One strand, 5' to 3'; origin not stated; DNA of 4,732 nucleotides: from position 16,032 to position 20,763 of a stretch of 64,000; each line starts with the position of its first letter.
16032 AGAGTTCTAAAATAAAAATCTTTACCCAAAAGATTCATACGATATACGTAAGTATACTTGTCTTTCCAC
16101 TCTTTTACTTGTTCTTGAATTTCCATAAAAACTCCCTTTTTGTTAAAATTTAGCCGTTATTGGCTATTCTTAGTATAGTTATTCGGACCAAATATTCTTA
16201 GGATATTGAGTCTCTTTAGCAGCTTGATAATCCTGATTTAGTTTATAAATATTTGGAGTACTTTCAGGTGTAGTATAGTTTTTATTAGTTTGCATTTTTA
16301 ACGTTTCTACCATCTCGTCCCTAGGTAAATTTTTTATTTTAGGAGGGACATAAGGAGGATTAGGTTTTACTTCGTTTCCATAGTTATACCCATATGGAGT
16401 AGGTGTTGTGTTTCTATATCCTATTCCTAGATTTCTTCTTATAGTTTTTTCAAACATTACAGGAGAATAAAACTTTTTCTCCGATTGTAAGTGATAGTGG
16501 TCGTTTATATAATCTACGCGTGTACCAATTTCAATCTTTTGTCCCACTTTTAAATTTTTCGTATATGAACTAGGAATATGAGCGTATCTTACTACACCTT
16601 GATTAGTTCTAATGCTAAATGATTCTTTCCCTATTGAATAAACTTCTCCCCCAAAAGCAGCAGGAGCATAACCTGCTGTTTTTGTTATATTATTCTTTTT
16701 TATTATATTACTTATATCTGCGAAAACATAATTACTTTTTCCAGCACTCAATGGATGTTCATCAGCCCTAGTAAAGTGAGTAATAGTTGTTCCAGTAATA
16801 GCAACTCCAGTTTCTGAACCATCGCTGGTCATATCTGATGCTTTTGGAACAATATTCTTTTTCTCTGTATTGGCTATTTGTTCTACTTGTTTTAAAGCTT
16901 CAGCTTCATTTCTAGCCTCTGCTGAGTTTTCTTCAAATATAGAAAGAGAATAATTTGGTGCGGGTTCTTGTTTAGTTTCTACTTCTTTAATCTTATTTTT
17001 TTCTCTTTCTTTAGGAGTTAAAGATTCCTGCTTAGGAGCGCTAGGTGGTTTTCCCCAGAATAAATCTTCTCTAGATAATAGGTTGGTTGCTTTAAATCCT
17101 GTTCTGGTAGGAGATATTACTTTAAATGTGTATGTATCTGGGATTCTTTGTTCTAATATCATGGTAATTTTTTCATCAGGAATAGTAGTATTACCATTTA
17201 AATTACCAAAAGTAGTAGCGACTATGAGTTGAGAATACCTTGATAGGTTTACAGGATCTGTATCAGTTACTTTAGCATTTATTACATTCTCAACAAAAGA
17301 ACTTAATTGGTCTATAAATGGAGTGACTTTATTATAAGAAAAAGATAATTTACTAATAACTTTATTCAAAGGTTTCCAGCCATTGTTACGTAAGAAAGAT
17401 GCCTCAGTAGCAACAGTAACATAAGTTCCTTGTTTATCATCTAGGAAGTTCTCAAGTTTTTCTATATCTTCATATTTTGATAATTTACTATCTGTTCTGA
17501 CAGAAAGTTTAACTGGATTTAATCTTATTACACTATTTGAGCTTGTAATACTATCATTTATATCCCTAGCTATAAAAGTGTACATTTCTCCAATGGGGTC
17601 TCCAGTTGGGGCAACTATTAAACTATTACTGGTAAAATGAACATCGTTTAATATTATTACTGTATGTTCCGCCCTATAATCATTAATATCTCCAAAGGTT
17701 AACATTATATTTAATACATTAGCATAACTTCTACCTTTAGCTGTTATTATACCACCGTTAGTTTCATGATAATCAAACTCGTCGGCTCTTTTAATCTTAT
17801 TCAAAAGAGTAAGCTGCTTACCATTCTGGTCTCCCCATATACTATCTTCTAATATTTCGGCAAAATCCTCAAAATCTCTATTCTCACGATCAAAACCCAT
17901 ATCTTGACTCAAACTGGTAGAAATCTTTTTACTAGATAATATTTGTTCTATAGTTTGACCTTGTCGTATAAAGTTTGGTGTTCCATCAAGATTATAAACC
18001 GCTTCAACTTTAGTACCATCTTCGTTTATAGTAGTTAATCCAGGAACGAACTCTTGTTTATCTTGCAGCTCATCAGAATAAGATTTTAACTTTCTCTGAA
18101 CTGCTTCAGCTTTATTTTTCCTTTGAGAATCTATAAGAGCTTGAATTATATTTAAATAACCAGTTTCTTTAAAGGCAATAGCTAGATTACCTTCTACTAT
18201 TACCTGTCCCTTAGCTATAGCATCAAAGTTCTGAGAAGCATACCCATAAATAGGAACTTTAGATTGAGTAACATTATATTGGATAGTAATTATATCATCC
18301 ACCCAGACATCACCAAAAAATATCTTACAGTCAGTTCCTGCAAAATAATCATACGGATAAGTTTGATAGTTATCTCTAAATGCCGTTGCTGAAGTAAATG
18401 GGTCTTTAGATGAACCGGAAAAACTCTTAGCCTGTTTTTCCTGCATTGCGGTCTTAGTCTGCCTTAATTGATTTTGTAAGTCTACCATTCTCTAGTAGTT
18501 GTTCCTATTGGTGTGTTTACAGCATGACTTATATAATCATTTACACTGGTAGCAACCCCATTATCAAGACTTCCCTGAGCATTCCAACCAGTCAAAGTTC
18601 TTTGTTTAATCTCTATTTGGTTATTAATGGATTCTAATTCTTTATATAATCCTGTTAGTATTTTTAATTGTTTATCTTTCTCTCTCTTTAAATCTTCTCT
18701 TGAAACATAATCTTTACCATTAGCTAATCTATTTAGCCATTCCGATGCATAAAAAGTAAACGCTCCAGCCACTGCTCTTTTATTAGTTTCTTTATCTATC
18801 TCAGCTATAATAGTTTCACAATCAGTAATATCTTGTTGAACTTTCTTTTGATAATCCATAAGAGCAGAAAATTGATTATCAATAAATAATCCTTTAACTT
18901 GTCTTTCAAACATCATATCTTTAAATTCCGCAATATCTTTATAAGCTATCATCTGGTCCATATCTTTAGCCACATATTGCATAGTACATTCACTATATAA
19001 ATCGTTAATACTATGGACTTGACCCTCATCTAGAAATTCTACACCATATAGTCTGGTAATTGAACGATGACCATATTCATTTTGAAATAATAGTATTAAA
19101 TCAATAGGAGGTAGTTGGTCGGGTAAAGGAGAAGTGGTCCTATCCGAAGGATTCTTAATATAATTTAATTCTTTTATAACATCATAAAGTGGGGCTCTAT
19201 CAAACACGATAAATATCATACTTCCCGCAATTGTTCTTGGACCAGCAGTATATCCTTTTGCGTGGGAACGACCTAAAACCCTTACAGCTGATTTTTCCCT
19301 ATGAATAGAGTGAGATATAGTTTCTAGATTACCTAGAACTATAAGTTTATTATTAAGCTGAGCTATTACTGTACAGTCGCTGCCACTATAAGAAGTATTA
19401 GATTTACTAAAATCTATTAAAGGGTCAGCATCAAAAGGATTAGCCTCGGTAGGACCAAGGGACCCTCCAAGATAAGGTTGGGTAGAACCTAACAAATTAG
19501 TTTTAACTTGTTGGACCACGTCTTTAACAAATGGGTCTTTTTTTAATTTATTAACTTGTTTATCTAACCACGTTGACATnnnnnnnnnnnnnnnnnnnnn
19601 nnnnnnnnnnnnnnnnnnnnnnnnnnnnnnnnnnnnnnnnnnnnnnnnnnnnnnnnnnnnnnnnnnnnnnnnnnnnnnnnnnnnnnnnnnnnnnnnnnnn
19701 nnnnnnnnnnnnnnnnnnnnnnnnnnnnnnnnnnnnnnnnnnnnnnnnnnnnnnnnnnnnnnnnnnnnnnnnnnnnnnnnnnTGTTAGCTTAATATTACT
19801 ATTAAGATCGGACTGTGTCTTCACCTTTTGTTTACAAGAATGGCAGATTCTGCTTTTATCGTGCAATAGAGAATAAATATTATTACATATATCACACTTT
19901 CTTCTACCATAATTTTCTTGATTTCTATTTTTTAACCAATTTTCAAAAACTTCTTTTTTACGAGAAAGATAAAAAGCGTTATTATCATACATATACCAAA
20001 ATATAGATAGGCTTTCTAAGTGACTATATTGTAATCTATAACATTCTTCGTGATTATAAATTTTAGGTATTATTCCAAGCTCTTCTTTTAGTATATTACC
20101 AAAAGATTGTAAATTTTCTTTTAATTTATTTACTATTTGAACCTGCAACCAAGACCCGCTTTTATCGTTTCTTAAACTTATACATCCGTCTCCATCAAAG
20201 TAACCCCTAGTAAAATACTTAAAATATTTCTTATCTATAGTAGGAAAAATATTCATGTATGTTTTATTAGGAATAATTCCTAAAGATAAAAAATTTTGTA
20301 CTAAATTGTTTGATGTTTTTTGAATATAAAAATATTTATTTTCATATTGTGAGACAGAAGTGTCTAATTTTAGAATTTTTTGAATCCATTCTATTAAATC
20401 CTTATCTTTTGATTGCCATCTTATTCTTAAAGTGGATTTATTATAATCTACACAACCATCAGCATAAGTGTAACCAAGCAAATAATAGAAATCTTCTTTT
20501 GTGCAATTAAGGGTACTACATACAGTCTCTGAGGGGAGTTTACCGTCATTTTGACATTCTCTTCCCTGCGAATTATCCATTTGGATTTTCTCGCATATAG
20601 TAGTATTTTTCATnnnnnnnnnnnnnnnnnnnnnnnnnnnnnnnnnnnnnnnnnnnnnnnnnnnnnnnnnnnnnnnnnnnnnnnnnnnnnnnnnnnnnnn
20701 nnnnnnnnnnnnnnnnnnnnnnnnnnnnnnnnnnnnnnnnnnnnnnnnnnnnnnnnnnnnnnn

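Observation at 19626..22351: Major tail tube gene interrupted by two self-splicing group I introns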

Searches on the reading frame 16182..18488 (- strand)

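Call 6: search_protein_families(library=pfam, proteins=[window:16182-18488:-], max_evalue=0.01)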
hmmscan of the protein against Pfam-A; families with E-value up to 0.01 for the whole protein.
window:16182-18488:- (769 aa): 0 families

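Call 7: search_protein_families(library=phrogs, proteins=[window:16182-18488:-], max_evalue=0.01)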
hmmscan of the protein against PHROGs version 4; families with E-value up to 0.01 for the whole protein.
window:16182-18488:- (769 aa): 2 families
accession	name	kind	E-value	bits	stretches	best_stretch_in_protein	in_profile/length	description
phrog_33096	-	unknown function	1.5e-09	38.6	1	40-115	19-94/256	-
phrog_9206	-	head and packaging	7.4e-05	22.5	1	37-311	13-161/501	major head protein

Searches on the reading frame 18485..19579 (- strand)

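Call 6: search_protein_families(library=pfam, proteins=[window:18485-19579:-], max_evalue=0.01)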
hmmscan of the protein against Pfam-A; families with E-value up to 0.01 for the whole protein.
window:18485-19579:- (365 aa): 0 families

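Call 7: search_protein_families(library=phrogs, proteins=[window:18485-19579:-], max_evalue=0.01)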
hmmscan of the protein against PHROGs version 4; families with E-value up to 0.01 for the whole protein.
window:18485-19579:- (365 aa): 2 families
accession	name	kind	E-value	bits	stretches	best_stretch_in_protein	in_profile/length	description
phrog_9206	-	head and packaging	3.4e-31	109.4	1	58-214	19-167/501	major head protein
phrog_34314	-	unknown function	4.5e-29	102.4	1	63-216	10-160/450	-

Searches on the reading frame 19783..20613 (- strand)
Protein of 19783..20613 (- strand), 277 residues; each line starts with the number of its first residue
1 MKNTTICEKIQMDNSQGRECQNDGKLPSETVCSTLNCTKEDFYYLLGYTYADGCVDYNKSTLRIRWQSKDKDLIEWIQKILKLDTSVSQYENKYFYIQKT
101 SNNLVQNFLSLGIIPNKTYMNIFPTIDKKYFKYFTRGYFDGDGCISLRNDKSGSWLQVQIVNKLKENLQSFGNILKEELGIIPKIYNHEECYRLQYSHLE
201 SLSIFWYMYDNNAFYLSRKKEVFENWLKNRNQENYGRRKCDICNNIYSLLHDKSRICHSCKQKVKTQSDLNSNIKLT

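Call 6: search_protein_families(library=pfam, proteins=[window:19783-20613:-], max_evalue=0.01)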
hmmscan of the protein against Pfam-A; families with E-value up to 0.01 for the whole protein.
window:19783-20613:- (277 aa): 5 families
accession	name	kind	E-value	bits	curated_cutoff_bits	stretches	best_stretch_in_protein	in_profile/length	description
PF14528.11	LAGLIDADG_3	-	1.8e-16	60.6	22.5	2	134-203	6-75/82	LAGLIDADG-like domain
PF00961.24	LAGLIDADG_1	-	9.7e-07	30.1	23.1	1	137-228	3-100/102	LAGLIDADG endonuclease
PF08647.16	BRE1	-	0.00074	20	27.9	1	66-106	19-59/95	BRE1 E3 ubiquitin ligase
PF16120.10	DUF4836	-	0.002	17.6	27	0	26-122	102-198/481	Domain of unknown function (DUF4836)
PF02318.22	FYVE_2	-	0.0066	17.1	27.2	1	231-266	48-83/118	FYVE-type zinc finger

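Call 7: search_protein_families(library=phrogs, proteins=[window:19783-20613:-], max_evalue=0.01)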
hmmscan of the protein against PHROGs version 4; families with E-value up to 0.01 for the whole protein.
window:19783-20613:- (277 aa): 1 family
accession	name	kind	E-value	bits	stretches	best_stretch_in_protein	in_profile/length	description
phrog_4645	-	DNA, RNA and nucleotide metabolism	2.5e-42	146.1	1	44-229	111-306/308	endonuclease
